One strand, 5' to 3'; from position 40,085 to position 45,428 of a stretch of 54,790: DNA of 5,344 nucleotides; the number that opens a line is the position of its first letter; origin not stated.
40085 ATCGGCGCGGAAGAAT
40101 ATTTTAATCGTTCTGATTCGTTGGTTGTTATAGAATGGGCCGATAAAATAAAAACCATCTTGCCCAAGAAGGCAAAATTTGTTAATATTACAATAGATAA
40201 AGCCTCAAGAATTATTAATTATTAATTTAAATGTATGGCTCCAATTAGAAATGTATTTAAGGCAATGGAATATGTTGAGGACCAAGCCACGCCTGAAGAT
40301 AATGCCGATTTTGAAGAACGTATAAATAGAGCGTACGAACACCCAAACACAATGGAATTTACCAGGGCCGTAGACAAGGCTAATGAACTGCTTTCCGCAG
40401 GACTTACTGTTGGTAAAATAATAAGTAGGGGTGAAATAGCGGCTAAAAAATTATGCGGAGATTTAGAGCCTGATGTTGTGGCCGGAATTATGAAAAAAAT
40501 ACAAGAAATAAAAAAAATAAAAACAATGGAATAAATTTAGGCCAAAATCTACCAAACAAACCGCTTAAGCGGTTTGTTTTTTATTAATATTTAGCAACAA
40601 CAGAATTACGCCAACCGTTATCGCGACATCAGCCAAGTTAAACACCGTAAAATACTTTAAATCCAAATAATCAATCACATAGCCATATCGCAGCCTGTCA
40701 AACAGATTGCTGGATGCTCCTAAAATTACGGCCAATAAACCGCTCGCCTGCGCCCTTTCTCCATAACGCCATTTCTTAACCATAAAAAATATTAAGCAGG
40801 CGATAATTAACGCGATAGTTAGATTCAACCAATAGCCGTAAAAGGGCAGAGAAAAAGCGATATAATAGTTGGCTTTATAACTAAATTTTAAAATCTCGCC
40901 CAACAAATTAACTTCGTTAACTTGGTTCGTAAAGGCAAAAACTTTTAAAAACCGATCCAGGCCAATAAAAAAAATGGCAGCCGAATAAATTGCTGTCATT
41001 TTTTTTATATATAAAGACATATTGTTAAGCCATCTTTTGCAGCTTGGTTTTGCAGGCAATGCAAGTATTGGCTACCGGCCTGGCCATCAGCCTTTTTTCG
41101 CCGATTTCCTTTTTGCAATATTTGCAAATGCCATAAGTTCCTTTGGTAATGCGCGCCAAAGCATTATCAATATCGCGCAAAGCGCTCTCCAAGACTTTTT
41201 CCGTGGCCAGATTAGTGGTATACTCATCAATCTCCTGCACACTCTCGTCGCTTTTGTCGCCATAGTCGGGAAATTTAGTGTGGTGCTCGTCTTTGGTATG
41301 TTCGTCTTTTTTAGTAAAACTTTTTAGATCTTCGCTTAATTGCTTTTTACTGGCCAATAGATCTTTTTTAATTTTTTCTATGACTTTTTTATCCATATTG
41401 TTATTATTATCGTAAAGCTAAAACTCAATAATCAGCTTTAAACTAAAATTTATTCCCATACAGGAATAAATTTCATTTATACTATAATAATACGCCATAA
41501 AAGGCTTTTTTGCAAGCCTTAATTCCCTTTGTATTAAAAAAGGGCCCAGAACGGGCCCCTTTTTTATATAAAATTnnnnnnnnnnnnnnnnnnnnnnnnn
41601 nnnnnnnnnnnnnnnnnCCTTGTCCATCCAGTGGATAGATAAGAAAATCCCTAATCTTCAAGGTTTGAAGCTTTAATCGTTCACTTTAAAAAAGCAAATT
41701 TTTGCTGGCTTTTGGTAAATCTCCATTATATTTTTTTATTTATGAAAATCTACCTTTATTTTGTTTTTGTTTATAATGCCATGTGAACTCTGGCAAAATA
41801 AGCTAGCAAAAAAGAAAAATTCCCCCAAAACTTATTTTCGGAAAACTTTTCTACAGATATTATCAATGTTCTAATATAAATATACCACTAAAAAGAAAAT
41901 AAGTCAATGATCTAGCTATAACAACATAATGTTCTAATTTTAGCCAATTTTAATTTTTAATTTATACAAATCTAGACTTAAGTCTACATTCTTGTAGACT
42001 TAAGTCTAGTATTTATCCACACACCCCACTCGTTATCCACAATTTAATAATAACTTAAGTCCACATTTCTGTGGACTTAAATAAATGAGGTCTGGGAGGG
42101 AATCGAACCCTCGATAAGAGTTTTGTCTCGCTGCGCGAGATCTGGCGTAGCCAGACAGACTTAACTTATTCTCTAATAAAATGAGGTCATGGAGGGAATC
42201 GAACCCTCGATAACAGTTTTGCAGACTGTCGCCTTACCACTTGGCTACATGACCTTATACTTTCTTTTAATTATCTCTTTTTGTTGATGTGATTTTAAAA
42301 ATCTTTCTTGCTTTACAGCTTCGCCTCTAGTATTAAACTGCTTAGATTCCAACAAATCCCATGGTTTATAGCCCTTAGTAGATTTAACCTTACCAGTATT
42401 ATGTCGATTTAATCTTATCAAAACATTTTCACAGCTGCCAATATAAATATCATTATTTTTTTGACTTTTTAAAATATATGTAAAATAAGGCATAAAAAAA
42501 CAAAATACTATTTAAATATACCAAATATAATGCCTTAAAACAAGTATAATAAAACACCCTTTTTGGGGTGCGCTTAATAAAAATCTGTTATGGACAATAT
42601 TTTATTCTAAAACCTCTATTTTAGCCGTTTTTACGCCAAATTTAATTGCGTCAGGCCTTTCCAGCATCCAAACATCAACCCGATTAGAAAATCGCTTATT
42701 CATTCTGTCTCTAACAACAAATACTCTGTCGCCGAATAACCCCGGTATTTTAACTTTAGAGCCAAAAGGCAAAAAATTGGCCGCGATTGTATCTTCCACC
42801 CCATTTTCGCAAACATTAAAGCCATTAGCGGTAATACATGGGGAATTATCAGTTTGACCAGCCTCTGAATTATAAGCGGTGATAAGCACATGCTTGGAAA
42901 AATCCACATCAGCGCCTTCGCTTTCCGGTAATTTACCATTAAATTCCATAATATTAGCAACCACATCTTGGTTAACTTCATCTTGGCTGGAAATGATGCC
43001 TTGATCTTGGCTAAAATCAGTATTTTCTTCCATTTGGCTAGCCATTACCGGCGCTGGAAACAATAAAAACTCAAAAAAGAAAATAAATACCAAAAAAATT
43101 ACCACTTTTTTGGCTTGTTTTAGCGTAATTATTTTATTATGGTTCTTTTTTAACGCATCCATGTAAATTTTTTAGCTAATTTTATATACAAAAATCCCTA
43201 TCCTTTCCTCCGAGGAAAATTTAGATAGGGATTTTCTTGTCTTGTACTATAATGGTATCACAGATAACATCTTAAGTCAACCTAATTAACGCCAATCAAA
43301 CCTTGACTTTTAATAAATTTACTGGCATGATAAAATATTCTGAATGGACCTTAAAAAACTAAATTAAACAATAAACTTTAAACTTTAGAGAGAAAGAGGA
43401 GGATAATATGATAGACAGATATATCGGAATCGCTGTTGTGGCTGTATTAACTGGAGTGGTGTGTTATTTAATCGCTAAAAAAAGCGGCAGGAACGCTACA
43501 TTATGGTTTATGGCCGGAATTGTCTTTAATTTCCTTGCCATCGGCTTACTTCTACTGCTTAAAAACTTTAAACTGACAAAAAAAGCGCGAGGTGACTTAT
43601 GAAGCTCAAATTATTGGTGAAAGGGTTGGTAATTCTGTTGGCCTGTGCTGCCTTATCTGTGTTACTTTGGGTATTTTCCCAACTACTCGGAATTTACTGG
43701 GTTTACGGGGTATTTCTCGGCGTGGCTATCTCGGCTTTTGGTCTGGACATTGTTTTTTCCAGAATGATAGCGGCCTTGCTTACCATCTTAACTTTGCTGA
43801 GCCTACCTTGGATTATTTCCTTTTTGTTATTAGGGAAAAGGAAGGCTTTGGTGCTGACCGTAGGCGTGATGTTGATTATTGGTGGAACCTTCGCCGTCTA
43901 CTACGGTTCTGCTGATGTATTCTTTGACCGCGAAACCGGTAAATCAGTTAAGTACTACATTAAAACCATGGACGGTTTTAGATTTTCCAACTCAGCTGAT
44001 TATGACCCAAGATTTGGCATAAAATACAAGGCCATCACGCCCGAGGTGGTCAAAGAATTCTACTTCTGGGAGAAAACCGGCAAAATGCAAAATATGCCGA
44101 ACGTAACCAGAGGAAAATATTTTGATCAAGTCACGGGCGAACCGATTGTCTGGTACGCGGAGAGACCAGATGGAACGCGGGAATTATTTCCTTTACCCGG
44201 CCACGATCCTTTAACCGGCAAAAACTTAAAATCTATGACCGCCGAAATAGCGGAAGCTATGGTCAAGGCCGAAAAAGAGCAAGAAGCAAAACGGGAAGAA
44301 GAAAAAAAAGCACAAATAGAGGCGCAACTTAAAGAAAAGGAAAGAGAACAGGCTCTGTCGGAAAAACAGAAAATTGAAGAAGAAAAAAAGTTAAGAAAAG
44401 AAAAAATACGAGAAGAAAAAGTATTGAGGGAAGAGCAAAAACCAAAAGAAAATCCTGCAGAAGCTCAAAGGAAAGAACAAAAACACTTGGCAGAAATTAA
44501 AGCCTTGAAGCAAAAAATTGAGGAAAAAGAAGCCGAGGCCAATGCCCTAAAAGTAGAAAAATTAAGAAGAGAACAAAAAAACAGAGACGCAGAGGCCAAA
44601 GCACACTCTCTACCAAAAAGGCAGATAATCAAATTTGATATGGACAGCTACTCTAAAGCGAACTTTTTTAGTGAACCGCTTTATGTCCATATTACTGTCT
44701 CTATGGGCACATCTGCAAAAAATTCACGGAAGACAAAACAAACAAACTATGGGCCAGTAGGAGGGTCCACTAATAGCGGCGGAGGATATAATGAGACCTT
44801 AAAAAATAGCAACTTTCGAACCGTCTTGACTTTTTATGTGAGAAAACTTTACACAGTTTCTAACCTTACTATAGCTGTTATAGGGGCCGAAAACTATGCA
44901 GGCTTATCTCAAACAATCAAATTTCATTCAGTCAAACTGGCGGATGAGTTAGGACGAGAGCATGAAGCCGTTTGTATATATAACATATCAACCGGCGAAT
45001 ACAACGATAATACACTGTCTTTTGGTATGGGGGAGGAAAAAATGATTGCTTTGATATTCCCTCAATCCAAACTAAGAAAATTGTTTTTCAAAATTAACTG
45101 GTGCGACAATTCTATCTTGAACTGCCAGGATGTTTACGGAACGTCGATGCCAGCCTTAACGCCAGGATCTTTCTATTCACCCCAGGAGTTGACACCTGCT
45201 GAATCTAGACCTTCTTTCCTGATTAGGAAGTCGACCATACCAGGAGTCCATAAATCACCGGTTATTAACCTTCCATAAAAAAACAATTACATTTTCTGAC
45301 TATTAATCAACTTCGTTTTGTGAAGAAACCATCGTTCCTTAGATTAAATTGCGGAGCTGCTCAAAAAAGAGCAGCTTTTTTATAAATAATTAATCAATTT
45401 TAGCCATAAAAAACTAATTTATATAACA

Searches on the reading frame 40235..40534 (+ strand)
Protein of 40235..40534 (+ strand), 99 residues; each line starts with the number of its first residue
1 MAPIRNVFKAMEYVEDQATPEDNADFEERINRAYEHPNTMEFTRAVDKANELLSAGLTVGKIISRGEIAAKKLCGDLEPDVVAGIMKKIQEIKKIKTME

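Call 8: search_protein_families(library=pfam, proteins=[window:40235-40534:+], max_evalue=0.01)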
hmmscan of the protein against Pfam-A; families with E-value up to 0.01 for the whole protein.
window:40235-40534:+ (99 aa): 0 families

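Call 79: search_protein_families(library=ncbifam, proteins=[window:40235-40534:+], max_evalue=0.1)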
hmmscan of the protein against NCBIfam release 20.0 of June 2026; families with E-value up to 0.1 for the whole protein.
window:40235-40534:+ (99 aa): 1 family
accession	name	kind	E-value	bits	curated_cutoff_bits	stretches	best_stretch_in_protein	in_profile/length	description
TIGR03351.1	PhnX-like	hypoth_equivalog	0.039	13.9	218.9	1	4-60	52-107/220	phosphonatase-like hydrolase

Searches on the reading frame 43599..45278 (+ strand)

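Call 8: search_protein_families(library=pfam, proteins=[window:43599-45278:+], max_evalue=0.01)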
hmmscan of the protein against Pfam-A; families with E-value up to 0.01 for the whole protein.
window:43599-45278:+ (559 aa): 0 families

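Call 77: search_protein_families(library=padloc, proteins=[window:43599-45278:+], max_evalue=0.01)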
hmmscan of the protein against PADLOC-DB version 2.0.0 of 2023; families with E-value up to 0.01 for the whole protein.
window:43599-45278:+ (559 aa): 0 families

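Call 79: search_protein_families(library=ncbifam, proteins=[window:43599-45278:+], max_evalue=0.1)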
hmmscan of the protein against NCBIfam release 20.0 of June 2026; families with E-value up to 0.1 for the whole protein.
window:43599-45278:+ (559 aa): 2 families
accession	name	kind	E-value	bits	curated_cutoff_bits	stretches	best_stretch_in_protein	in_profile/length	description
NF045780.1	TrlF_fam_ATP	equivalog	0.003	16.3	350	1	216-355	607-752/944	TrlF family AAA-like ATPase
NF007065.0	PRK09510.1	equivalog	0.017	14.2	213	1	220-337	123-244/387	cell envelope integrity protein TolA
